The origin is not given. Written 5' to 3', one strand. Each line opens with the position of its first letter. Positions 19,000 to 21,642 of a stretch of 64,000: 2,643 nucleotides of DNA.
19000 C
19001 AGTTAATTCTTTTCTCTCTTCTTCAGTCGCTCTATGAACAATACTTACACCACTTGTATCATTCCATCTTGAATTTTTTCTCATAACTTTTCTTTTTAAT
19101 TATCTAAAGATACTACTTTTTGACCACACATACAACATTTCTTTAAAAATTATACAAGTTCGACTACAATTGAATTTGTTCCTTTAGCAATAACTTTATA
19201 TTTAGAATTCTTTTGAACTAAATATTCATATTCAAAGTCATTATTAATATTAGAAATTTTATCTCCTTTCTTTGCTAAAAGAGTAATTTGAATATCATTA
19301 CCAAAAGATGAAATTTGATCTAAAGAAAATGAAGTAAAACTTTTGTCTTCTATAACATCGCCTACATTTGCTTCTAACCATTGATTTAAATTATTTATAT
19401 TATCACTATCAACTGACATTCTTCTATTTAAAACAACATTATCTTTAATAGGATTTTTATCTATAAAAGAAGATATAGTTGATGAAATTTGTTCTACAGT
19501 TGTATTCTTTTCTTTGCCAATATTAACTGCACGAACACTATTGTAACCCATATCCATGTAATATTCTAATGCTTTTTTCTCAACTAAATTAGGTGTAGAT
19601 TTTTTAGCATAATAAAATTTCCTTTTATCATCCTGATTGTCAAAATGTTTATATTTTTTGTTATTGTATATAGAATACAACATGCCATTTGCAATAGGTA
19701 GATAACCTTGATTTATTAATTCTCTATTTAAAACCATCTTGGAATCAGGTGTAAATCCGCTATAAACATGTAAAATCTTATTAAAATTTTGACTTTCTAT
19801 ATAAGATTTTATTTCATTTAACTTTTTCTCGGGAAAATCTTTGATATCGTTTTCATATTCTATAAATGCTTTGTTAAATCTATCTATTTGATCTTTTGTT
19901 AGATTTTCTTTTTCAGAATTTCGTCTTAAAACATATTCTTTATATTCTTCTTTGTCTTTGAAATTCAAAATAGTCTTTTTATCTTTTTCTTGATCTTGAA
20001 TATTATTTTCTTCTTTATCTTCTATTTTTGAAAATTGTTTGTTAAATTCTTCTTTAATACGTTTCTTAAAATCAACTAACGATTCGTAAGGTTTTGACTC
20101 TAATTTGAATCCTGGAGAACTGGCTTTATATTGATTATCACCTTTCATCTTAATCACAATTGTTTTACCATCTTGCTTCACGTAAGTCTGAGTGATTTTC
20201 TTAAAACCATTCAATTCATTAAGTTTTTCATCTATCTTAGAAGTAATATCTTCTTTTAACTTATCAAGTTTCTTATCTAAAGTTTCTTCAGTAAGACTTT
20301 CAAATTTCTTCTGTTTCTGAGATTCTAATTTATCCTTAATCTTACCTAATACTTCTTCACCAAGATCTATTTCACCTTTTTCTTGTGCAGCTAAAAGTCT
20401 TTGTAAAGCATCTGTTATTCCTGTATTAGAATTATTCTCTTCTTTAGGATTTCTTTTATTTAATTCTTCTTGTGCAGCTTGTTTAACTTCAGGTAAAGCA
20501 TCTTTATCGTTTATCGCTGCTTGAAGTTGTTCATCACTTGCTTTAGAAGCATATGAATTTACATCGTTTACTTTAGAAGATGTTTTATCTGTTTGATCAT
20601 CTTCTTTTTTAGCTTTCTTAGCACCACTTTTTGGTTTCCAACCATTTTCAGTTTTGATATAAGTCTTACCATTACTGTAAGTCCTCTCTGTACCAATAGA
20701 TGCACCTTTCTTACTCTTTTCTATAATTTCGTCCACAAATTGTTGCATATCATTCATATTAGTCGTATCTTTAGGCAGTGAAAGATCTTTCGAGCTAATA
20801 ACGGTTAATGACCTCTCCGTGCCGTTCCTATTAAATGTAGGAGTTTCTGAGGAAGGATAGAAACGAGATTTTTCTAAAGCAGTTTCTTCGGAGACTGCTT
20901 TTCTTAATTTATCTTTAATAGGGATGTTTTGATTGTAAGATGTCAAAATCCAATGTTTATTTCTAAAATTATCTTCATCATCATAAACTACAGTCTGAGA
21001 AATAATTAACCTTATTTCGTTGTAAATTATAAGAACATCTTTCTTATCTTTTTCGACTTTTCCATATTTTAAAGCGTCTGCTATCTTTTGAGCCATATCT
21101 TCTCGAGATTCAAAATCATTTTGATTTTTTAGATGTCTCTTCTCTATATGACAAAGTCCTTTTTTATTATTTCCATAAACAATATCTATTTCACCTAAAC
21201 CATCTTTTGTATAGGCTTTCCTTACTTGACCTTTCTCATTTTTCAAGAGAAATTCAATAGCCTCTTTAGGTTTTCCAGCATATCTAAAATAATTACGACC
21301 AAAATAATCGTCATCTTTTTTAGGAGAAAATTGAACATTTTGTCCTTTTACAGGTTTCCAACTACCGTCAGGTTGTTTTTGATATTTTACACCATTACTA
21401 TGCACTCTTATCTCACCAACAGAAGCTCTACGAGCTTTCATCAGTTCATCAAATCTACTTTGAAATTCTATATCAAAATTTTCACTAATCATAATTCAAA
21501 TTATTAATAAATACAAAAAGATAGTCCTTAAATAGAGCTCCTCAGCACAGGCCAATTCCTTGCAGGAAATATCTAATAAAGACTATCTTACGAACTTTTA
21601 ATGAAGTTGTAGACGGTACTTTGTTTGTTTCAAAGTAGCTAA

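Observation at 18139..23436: Contiguous ADP-ribose writer / eraser / Nudix trio inside the head-morphogenesis module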

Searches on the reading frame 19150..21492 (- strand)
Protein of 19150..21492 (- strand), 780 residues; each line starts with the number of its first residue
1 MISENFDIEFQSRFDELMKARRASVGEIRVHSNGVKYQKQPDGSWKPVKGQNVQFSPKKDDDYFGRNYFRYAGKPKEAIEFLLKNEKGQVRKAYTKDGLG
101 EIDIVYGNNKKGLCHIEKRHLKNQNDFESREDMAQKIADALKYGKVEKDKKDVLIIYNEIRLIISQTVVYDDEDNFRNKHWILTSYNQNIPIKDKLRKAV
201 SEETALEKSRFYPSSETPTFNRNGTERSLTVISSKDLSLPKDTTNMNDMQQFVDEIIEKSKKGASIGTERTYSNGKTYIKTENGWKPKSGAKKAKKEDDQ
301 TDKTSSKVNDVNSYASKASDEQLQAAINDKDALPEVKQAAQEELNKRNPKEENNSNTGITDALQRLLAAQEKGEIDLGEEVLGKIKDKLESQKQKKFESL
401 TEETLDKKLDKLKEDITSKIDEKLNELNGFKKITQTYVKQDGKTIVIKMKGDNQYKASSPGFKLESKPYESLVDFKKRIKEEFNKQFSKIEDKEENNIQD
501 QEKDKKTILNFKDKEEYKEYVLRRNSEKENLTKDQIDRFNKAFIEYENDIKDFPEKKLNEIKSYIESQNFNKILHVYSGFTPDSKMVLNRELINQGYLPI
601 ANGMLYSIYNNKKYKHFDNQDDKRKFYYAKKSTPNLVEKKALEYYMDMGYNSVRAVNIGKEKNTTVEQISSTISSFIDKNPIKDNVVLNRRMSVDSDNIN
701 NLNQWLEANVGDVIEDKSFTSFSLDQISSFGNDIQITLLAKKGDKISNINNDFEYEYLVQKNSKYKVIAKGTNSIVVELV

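Call 4: search_protein_families(library=pfam, proteins=[window:19150-21492:-], max_evalue=0.01)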
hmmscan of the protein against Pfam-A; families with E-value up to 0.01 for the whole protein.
window:19150-21492:- (780 aa): 1 family
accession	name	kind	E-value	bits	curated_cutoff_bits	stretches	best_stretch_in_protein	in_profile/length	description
PF18809.6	PBECR1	-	1e-10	42.4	27.6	1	93-189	1-101/104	phage-Barnase-EndoU-ColicinE5/D-RelE like nuclease1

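Call 5: search_protein_families(library=phrogs, proteins=[window:19150-21492:-], max_evalue=0.001)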
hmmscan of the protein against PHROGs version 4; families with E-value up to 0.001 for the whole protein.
window:19150-21492:- (780 aa): 0 families

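Call 7: search_solved_structures(query=window:19150-21492:-, max_evalue=10, show_alignments=3)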
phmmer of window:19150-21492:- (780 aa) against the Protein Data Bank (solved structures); distinct sequences matched with E-value up to 10: 2.
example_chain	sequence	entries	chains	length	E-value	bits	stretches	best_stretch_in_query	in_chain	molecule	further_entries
8za7_B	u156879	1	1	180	0.011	17.8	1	662-748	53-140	Lmo0066 protein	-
1gef_A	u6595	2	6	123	0.99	11.3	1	72-146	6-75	HOLLIDAY JUNCTION RESOLVASE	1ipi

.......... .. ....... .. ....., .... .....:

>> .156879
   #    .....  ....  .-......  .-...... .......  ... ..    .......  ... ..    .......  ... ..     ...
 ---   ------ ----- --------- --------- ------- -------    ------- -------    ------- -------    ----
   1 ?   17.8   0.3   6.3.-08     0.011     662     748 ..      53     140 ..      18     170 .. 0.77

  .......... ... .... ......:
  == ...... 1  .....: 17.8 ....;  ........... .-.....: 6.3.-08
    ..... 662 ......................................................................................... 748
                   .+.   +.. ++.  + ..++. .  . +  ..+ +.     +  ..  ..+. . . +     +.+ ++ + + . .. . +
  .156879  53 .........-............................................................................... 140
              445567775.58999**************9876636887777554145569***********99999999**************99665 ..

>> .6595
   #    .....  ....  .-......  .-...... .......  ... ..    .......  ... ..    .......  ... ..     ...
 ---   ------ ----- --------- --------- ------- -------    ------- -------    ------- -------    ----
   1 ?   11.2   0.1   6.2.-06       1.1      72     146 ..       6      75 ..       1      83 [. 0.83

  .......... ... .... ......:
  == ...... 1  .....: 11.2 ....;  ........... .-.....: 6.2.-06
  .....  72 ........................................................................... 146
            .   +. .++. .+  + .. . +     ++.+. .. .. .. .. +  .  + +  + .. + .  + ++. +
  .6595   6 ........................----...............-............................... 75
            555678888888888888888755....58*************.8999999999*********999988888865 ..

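Call 8: find_homologous_proteins(query=window:19150-21492:-, max_evalue=0.001)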
Query window:19150-21492:- (780 aa): 436 proteins with E <= 0.001 among 8000 candidates; the best 120 are listed.
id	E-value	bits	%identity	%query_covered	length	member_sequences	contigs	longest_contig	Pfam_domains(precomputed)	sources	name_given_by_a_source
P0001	0.0e+0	1688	100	100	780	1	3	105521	PF18809.7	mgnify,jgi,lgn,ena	mgnify:FL=1|jgi:hypothetical protein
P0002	0.0e+0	1682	100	100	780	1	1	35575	PF18809.7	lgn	-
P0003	0.0e+0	1682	100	100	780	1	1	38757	PF18809.7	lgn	-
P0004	0.0e+0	1679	99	100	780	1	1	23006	PF18809.7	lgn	-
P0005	0.0e+0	1678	99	100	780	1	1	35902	PF18809.7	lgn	-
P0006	0.0e+0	1677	99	100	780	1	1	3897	PF18809.7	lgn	-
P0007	0.0e+0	1677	99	100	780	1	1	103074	PF18809.7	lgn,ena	-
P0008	0.0e+0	1676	99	100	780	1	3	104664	PF18809.7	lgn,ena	-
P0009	0.0e+0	1676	99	100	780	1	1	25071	PF18809.7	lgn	-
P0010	0.0e+0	1675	99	100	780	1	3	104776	PF18809.7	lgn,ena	-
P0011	0.0e+0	1675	99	100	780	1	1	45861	PF18809.7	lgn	-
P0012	0.0e+0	1673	99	100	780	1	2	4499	PF18809.7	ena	-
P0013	0.0e+0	1672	99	100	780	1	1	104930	PF18809.7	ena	-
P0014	0.0e+0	1672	99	100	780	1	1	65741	PF18809.7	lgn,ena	-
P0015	0.0e+0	1671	99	100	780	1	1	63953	PF18809.7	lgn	-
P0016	0.0e+0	1671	99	100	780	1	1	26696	PF18809.7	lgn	-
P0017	0.0e+0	1670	99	100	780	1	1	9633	PF18809.7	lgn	-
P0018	0.0e+0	1669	99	100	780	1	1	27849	PF18809.7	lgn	-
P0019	0.0e+0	1669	99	100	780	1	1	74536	PF18809.7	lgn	-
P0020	0.0e+0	1662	99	100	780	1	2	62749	PF18809.7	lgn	-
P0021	0.0e+0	1661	98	100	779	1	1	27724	PF18809.7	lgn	-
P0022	0.0e+0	1638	97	100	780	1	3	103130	PF18809.7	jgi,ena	jgi:hypothetical protein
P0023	0.0e+0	1638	97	100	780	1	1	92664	PF18809.7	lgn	-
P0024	0.0e+0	1637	97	100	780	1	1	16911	PF18809.7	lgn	-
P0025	0.0e+0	1555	100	93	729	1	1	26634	PF18809.7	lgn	-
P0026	0.0e+0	1404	85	100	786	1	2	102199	PF18809.7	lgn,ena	-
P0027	0.0e+0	1402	85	100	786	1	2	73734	PF18809.7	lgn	-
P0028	0.0e+0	1400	85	100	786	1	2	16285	PF18809.7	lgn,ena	-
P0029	0.0e+0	1397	85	100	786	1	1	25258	PF18809.7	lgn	-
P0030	0.0e+0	1395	85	100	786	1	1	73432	PF18809.7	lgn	-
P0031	0.0e+0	1394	85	100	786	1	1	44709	PF18809.7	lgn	-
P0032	0.0e+0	1394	84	100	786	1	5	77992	PF18809.7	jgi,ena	jgi:hypothetical protein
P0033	0.0e+0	1387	84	100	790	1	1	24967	PF18809.7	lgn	-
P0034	0.0e+0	1382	84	100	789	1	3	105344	PF18809.7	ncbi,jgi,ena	jgi:hypothetical protein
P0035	0.0e+0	1380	83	100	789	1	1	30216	PF18809.7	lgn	-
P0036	0.0e+0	1379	84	100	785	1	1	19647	PF18809.7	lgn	-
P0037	0.0e+0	1379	84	100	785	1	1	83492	PF18809.7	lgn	-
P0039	0.0e+0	1365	83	100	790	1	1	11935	PF18809.7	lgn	-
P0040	0.0e+0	1363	84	100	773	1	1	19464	PF18809.7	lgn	-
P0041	0.0e+0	1359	82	100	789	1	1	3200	PF18809.7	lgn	-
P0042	0.0e+0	1353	81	100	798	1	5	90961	PF18809.7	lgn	-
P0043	0.0e+0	1349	81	100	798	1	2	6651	PF18809.7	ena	-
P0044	0.0e+0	1348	82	100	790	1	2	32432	PF18809.7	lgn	-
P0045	0.0e+0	1347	81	100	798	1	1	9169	PF18809.7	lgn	-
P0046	0.0e+0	1344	81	100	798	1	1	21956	PF18809.7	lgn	-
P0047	0.0e+0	1332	81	100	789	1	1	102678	PF18809.7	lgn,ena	-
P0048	0.0e+0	1328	82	100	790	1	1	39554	PF18809.7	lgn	-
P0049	0.0e+0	1325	81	100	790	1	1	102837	PF18809.7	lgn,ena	-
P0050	0.0e+0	1324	81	100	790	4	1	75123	PF18809.7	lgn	-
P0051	0.0e+0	1318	79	100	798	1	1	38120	PF18809.7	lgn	-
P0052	0.0e+0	1316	80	100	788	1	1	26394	PF18809.7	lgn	-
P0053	0.0e+0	1316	97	81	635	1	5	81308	PF18809.7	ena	-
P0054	0.0e+0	1314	100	79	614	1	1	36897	PF18809.7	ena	-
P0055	0.0e+0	1312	79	100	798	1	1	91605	PF18809.7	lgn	-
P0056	0.0e+0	1312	80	100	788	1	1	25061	PF18809.7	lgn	-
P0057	0.0e+0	1310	78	100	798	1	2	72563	PF18809.7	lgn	-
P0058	0.0e+0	1307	80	100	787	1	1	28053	PF18809.7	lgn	-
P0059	0.0e+0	1306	78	100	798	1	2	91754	PF18809.7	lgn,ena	-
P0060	0.0e+0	1305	78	100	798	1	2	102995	PF18809.7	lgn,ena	-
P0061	0.0e+0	1304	78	100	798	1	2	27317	PF18809.7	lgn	-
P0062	0.0e+0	1303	78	100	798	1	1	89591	PF18809.7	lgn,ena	-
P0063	0.0e+0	1301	78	100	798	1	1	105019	PF18809.7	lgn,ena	-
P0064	0.0e+0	1284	78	100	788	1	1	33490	PF18809.7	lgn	-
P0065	0.0e+0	1284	97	78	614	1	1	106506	PF18809.7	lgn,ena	-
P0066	0.0e+0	1272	78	100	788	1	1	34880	PF18809.7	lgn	-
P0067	0.0e+0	1263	99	76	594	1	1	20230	PF18809.7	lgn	-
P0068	0.0e+0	1219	85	64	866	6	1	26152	PF18809.7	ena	-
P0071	0.0e+0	1186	94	76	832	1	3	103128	PF18819.7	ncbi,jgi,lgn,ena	jgi:hypothetical protein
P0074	0.0e+0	1150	97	72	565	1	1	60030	PF18809.7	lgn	-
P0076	0.0e+0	1097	77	87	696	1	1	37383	PF18809.7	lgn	-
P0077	0.0e+0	1087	78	63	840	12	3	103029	PF18809.7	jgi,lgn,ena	jgi:hypothetical protein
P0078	0.0e+0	1073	98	66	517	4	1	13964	PF18809.7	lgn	-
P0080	5.8e-288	976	76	78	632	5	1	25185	PF18809.7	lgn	-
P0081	1.4e-281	955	64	64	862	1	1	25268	PF18809.7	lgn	-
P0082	1.8e-280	951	64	64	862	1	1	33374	PF18809.7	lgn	-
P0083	6.4e-280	949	64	64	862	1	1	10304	PF18809.7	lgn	-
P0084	5.5e-279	946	75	78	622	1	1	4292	PF18809.7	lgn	-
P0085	8.9e-279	945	64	64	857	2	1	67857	PF18809.7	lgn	-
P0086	7.7e-277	939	64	64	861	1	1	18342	PF18809.7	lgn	-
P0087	1.2e-276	938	64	64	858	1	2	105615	PF18809.7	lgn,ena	-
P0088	1.3e-276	938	64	64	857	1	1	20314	PF18809.7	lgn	-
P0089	1.8e-276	938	64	64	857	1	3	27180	PF18809.7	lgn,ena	-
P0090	4.8e-276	936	64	64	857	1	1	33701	PF18809.7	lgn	-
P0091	5.6e-276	936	64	64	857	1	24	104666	PF18809.7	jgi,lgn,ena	jgi:hypothetical protein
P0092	5.8e-276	936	64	64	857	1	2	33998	PF18809.7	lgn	-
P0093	5.8e-276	936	64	64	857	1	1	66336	PF18809.7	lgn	-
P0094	6.6e-276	936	64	64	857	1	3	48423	PF18809.7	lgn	-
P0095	7.0e-276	936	64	64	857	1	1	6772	PF18809.7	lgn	-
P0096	7.7e-276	936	64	64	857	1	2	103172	PF18809.7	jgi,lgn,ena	jgi:hypothetical protein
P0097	9.5e-276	935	64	64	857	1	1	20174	PF18809.7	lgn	-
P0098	1.1e-275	935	63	64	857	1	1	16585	PF18809.7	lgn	-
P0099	1.9e-275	934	64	64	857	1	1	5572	PF18809.7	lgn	-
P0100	2.0e-275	934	64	64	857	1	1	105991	PF18809.7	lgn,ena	-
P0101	2.2e-275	934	64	64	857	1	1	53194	PF18809.7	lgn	-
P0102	2.3e-275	934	64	64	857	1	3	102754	PF18809.7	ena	-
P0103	2.3e-275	934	64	64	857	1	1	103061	PF18809.7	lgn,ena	-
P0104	2.4e-275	934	64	64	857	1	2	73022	PF18809.7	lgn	-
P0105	3.1e-275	934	64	64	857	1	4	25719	PF18809.7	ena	-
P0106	3.7e-275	933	64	64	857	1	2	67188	PF18809.7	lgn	-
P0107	4.2e-275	933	64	64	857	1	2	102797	PF18809.7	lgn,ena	-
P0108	4.3e-275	933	64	64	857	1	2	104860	PF18809.7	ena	-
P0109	4.7e-275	933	64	64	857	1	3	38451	PF18809.7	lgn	-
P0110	4.7e-275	933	64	64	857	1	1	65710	PF18809.7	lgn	-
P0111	5.6e-275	933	63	64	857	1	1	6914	PF18809.7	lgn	-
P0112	6.3e-275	933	64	64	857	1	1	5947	PF18809.7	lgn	-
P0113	6.9e-275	933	64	64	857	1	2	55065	PF18809.7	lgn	-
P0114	6.9e-275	933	64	64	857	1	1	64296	PF18809.7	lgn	-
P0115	7.1e-275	933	64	64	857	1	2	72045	PF18809.7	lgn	-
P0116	7.9e-275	932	64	64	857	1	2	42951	PF18809.7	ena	-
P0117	8.9e-275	932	64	64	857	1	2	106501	PF18809.7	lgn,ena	-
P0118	9.8e-275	932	64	64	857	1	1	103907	PF18809.7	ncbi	-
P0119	1.2e-274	932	63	64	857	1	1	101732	PF18809.7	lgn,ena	-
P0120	1.5e-274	931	64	64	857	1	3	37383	PF18809.7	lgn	-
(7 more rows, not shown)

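Call 14: search_dna_similar(query=window:19150-21492:-, collection=phages, mode=protein, max_rows=25)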
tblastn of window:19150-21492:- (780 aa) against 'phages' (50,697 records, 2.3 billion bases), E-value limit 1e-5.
Records with a match: 38; places in all: 42; records where one place covers at least 80% of the query: 0.
Best place of each record, by identity: <60% 38.
By first word of the organism name: Helicobacter 27; Bacteriophage 10; Xanthomonas 1.
By host as written in the record: Helicobacter pylori 19; Helicobacter acinonychis 4; Helicobacter ailurogastricus 3; Helicobacter pylori Pt11444 2; Helicobacter pylori B45 2; Helicobacter pylori Pt11470 2; Helicobacter pylori Pt11509 1; Helicobacter pullorum 1; and 4 more.
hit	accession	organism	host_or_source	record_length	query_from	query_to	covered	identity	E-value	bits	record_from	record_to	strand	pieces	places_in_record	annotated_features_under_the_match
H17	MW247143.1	Helicobacter phage COL 2-PUJ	Helicobacter pylori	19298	32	261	29%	30.2%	3e-9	67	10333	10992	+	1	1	hypothetical protein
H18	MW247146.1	Helicobacter phage COL 16-PUJ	Helicobacter pylori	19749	32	261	29%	30.2%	3e-9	67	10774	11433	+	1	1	hypothetical protein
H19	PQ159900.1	Helicobacter phage Pt11444_2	Helicobacter pylori Pt11444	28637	64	259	25%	30.7%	1e-10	72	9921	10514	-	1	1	putative crystallin beta/gamma motif-containing protein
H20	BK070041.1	Bacteriophage sp.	Helicobacter acinonychis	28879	64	251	24%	30.7%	2e-9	68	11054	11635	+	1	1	similar to hypothetical protein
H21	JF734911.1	Helicobacter phage phiHP33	Helicobacter pylori B45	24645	64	255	25%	29.3%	2e-8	65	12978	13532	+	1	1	JHP1044 mosaic, putative crystallin beta/gamma motif-containing ...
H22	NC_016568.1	Helicobacter phage phiHP33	Helicobacter pylori B45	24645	64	255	25%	29.3%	2e-8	65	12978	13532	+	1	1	JHP1044 mosaic, putative crystallin beta/gamma motif-containing ...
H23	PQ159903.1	Helicobacter phage Pt11470_2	Helicobacter pylori Pt11470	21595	23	189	21%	32.4%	1e-7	62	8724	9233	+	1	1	DdrB-like ParB superfamily domain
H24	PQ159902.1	Helicobacter phage Pt11470_1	Helicobacter pylori Pt11470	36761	23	189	21%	32.4%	1e-7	62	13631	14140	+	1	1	hypothetical protein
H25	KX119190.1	Helicobacter phage Pt4472G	Helicobacter pylori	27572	64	255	25%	28.0%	5e-8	63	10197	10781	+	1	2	hypothetical protein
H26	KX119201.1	Helicobacter phage FrANT170U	Helicobacter pylori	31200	64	232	22%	31.5%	3e-9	67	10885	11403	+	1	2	hypothetical protein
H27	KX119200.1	Helicobacter phage FrMEG235U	Helicobacter pylori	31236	64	232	22%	31.5%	3e-9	67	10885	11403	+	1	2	hypothetical protein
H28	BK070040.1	Bacteriophage sp.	Helicobacter acinonychis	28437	64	206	18%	33.5%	1e-9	68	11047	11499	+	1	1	hypothetical protein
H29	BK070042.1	Bacteriophage sp.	Helicobacter acinonychis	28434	64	206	18%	33.5%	1e-9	68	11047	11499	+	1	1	hypothetical protein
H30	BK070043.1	Bacteriophage sp.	Helicobacter acinonychis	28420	64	186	16%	38.2%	7e-12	76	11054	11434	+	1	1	Hac prophage II orf11: conserved hypothetical mosaic CUP0956/HP1116/jhp1044-like protein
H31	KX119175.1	Helicobacter phage Pt22899G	Helicobacter pylori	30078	64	186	16%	37.5%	2e-10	71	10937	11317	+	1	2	hypothetical protein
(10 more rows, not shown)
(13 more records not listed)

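Call 24: search_protein_families(library=pfam, alignment_id=A1, max_evalue=0.001)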
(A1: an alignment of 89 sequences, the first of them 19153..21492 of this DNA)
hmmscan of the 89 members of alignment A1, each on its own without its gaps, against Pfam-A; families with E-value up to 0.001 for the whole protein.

A. member 1, window:19153-21492:- (780 aa): 1 family
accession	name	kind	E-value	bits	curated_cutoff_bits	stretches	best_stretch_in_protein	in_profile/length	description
PF18809.6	PBECR1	-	1e-10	42.4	27.6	1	93-189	1-101/104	phage-Barnase-EndoU-ColicinE5/D-RelE like nuclease1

B. families by the number of members that match (of 89 scanned): 13 families
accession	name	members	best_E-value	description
PF03496.20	ADPrib_exo_Tox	35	4.9e-60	ADP-ribosyltransferase exoenzyme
PF00293.34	NUDIX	6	1.7e-22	NUDIX domain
PF14815.12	NUDIX_4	5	1.8e-06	NUDIX domain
PF01129.24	ART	2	2.2e-16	NAD:arginine ADP-ribosyltransferase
PF18905.5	DUF5661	2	5.3e-16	Protein of unknown function (DUF5661)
PF18809.6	PBECR1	2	2e-11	phage-Barnase-EndoU-ColicinE5/D-RelE like nuclease1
PF18762.7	Kinase-PolyVal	1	8e-37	Serine/Threonine/Tyrosine Kinase found in polyvalent proteins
PF20106.4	DUF6496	1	5.4e-08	Family of unknown function (DUF6496)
PF21797.2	CycT2-like_C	1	8.6e-08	Cyclin-T2-like, C-terminal domain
PF09107.17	SelB-wing_3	1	1.6e-06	Elongation factor SelB, winged helix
PF09124.16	Endonuc-dimeris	1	3.5e-06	T4 recombination endonuclease VII, dimerisation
PF08857.17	ParBc_2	1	4.5e-05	Putative ParB-like nuclease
PF06839.17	Zn_ribbon_GRF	1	0.00048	GRF zinc finger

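Call 61: search_protein_families(library=ncbifam, proteins=[window:19150-21492:-], max_evalue=0.1)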
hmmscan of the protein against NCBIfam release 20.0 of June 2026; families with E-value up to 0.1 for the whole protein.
window:19150-21492:- (780 aa): 0 families

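Call 89: search_protein_families(library=padloc, proteins=[window:19150-21492:-], max_evalue=0.001)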
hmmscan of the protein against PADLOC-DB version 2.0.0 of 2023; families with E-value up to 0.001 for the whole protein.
window:19150-21492:- (780 aa): 0 families

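Call 94: search_protein_families(library=pfam, proteins=[P0071], max_evalue=0.001)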
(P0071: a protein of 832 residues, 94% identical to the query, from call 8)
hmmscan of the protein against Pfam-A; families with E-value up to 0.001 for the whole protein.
P0071 (832 aa): 1 family
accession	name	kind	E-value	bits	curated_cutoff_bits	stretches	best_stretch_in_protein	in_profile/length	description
PF18819.6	MuF_C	-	1.2e-19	70.7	27.6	1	105-204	1-101/103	Phage MuF-C-terminal domain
